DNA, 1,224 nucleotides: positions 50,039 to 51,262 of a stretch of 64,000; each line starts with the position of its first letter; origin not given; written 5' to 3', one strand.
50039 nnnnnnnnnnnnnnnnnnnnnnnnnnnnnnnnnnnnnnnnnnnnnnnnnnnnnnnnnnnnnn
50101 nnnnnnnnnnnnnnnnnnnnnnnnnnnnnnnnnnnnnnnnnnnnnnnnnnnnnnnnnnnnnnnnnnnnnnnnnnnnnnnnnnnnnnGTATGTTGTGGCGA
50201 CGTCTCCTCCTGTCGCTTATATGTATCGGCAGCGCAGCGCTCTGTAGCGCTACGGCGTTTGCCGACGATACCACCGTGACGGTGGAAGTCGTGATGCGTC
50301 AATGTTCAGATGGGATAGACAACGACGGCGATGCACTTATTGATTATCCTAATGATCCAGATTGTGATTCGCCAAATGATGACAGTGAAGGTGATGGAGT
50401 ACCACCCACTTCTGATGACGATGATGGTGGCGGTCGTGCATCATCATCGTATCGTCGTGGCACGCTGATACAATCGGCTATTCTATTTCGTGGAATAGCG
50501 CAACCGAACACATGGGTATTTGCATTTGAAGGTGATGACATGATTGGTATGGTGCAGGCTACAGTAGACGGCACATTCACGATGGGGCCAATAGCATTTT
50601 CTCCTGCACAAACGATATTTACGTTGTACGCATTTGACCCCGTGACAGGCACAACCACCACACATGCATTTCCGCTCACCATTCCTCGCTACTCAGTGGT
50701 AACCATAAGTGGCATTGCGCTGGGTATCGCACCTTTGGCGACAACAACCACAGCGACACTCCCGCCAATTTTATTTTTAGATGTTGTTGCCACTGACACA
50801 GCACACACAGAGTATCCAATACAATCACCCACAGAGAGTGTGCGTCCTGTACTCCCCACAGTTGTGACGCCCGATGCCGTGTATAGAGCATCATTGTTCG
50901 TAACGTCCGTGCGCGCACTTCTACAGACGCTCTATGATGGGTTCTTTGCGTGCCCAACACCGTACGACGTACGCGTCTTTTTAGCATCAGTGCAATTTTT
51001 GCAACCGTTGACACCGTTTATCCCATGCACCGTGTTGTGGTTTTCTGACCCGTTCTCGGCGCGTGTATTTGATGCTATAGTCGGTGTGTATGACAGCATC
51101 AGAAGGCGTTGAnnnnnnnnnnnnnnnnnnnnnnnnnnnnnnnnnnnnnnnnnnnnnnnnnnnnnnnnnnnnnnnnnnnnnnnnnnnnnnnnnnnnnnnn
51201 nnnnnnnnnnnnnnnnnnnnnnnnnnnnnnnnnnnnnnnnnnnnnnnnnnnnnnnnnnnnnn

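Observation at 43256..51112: Tightly packed five/six-gene surface-protein operon that parallels WxL/Csc cell-surface complexes, in a CPR genome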

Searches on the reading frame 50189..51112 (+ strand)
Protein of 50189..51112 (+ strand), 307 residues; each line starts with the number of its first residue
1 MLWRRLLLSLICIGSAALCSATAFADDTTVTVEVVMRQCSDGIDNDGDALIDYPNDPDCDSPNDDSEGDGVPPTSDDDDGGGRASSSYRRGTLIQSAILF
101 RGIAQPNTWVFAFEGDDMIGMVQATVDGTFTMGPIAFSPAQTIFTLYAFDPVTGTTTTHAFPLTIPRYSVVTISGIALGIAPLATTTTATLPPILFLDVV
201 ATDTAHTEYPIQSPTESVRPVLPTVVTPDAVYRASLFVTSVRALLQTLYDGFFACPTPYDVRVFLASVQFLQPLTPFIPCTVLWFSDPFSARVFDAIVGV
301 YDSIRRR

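Call 3: search_protein_families(library=pfam, proteins=[window:50189-51112:+], max_evalue=1)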
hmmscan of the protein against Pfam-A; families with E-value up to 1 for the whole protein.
window:50189-51112:+ (307 aa): 0 families

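Call 4: search_protein_families(library=ncbifam, proteins=[window:50189-51112:+], max_evalue=1)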
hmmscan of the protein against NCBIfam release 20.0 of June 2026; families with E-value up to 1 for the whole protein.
window:50189-51112:+ (307 aa): 1 family
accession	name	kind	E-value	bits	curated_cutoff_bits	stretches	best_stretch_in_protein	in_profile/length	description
NF033662.1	acid_disulf_rpt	repeat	3e-05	23.7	41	1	38-61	6-28/32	acidic double-disulfide repeat-containing protein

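Call 30: search_protein_families(library=phrogs, proteins=[window:50189-51112:+], max_evalue=0.1)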
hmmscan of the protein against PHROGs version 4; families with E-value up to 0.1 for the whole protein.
window:50189-51112:+ (307 aa): 1 family
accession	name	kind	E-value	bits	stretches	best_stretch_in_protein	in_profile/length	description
phrog_28983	-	unknown function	0.066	14.6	0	93-120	18-45/63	-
